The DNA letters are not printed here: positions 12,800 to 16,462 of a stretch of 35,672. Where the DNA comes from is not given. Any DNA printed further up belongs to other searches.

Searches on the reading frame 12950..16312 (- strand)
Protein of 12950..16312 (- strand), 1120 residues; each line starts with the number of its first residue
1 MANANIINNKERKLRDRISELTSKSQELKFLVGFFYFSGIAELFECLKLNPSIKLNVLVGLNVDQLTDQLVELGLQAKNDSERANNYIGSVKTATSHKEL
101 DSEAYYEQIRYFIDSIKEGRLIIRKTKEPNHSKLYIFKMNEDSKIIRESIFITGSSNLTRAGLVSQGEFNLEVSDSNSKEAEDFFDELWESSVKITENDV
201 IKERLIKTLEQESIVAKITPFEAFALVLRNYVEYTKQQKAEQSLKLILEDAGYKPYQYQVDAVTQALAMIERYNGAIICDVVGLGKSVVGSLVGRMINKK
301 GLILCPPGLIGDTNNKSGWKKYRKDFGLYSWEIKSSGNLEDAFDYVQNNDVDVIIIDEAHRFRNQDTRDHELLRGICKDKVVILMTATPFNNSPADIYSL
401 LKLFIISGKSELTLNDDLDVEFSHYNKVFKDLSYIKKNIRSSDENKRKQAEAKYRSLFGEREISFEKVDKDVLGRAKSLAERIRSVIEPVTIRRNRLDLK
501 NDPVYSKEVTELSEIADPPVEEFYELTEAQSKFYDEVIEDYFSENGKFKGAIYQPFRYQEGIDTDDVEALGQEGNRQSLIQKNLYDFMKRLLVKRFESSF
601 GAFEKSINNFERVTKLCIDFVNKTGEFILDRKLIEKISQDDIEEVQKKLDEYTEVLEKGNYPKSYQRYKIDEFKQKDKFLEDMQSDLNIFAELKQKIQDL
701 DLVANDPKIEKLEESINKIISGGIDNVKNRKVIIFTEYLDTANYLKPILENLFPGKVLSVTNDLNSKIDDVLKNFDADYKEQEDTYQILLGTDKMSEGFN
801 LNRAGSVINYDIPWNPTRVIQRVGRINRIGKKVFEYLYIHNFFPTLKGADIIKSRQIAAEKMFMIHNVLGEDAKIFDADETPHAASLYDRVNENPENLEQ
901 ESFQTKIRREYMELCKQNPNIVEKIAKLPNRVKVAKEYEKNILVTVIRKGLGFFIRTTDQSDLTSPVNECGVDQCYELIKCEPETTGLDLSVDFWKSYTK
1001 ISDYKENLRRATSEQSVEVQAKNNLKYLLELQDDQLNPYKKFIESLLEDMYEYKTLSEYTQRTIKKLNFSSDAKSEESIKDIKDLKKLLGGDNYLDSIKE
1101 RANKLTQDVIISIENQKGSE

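Call 4: search_protein_families(library=pfam, proteins=[window:12950-16312:-], max_evalue=0.01)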
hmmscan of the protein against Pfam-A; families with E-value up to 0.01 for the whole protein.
window:12950-16312:- (1120 aa): 9 families
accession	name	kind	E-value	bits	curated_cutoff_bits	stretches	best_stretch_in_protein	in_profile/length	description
PF00271.37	Helicase_C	-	1.2e-15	58.1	23.5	1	720-830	10-110/110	Helicase conserved C-terminal domain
PF00176.29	SNF2-rel_dom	-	1.3e-09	38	24.9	1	338-499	113-225/290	SNF2-related domain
PF09565.16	RE_NgoFVII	-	4.3e-08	33.1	23.8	1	112-200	73-160/162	NgoFVII restriction endonuclease N-terminal PLD domain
PF13091.12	PLDc_2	-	1.8e-07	31.5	27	1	103-189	51-132/132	PLD-like domain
PF04851.21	ResIII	-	9.2e-07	29.3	22.5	1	345-390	120-163/164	Type III restriction enzyme, res subunit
PF00270.35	DEAD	-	6e-05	23.3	26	1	329-392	95-162/167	DEAD/DEAH box helicase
PF18766.7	SWI2_SNF2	-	0.0012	19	26.7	0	342-438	110-203/221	SWI2/SNF2 ATPase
PF00004.35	AAA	-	0.0063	17.4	21.2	0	283-367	8-75/131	ATPase family associated with various cellular activities (AAA)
PF09848.15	SLFN-g3_helicase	-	0.0097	15.7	24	0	346-383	75-118/354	Schlafen group 3, DNA/RNA helicase domain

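Call 5: search_protein_families(library=padloc, proteins=[window:12950-16312:-], max_evalue=0.01)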
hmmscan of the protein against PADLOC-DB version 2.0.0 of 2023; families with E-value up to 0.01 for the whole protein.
window:12950-16312:- (1120 aa): 26 families (the best 25 are shown)
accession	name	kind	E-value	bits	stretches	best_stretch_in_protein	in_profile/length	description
PDLC01075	C3a139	-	3.1e-34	116.5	1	3-1091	1-936/948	HKD+Snf2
PDLC02621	DrmD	-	9.1e-34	114.8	1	581-935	392-732/1040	DrmD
PDLC00659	HmaA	-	6.9e-28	95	1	591-833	375-614/1176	SNF2 helicase / DEAD-box helicase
PDLC02623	DrmD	-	1e-26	91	2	671-842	473-635/1040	DrmD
PDLC02500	BrxHI|BrxHII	-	2.5e-25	87.2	1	667-926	422-670/933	BrxHI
PDLC02619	DrmD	-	3.2e-25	86.4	3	633-850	323-552/872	DrmD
PDLC02572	DrmA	-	1.1e-20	71.3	1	585-935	393-722/1043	DrmA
PDLC02193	PLD_Helicase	-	9.3e-20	68.4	1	673-831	637-799/905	-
PDLC02633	DrmD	-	2.4e-19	66.8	1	686-835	485-634/839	DrmD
PDLC02843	DpdE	-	1.6e-18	64.1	2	235-403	140-311/1091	DpdE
PDLC02840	DpdE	-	2e-17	60.8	1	683-832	520-657/1091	DpdE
PDLC02632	DrmD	-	5.2e-15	52.9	1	706-840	500-635/662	DrmD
PDLC02504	BrxHI|BrxHII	-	2.3e-14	50.3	1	694-874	449-622/971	BrxHII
PDLC02620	DrmD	-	3.1e-13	46.6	1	726-838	480-586/1060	DrmD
PDLC02625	DrmD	-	5.5e-13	46.3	1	717-832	258-372/792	DrmD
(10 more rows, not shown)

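Call 7: search_protein_families(library=ncbifam, proteins=[window:12950-16312:-], max_evalue=0.01)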
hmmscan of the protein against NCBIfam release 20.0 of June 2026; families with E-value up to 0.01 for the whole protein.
window:12950-16312:- (1120 aa): 14 families
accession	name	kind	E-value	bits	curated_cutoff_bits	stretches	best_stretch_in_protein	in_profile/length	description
NF038317.1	DISARM_DrmD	equivalog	1.5e-41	142.7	610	1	580-938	375-710/1021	DISARM system SNF2-like helicase DrmD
NF042964.1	phospholipD_antiphage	equivalog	3.5e-33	115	1100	2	674-899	636-856/895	phospholipase D-like domain-containing anti-phage protein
NF038318.1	DISARM_DrmD_b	equivalog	6.3e-24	84.1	950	3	635-833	322-534/868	DISARM system SNF2-like helicase DrmD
NF041062.1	DpdE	equivalog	1.5e-23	82.8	500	2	667-829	489-639/1048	protein DpdE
NF003426.0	PRK04914.1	equivalog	8.5e-12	44.1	576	1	695-833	466-595/959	RNA polymerase-associated protein RapA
NF041790.1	anti-phage_ZorD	equivalog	7.7e-09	34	1500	1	699-838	897-1033/1035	type I Zorya anti-phage system protein ZorD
NF010337.0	PRK13766.1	equivalog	1.5e-08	33.3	610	1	684-829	328-468/781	Hef nuclease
NF053631.1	RNA_helic_CshA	equivalog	3.7e-07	29.4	646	1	767-872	275-375/434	degradosome RNA helicase CshA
NF058637.1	helic_SCO1167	equivalog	3.8e-07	28.6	1200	1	707-832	763-877/932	SCO1167/SCO6262 family helicase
NF008642.0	PRK11634.1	equivalog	1.8e-05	23.4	989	1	782-841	292-351/628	DEAD/DEAH family ATP-dependent RNA helicase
NF008394.0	PRK11192.1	equivalog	2.7e-05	23.2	507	1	775-832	287-344/441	ATP-dependent RNA helicase SrmB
NF008744.0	PRK11776.1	equivalog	0.00039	19.1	524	1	783-832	290-339/460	ATP-dependent RNA helicase DbpA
NF003419.0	PRK04837.1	equivalog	0.0083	14.9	588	0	784-832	305-353/424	ATP-dependent RNA helicase RhlB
NF053636.1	DDHlcsCsdAPsy1082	equivalog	0.0083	14.7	890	0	786-831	294-339/512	DEAD/DEAH box helicase CsdA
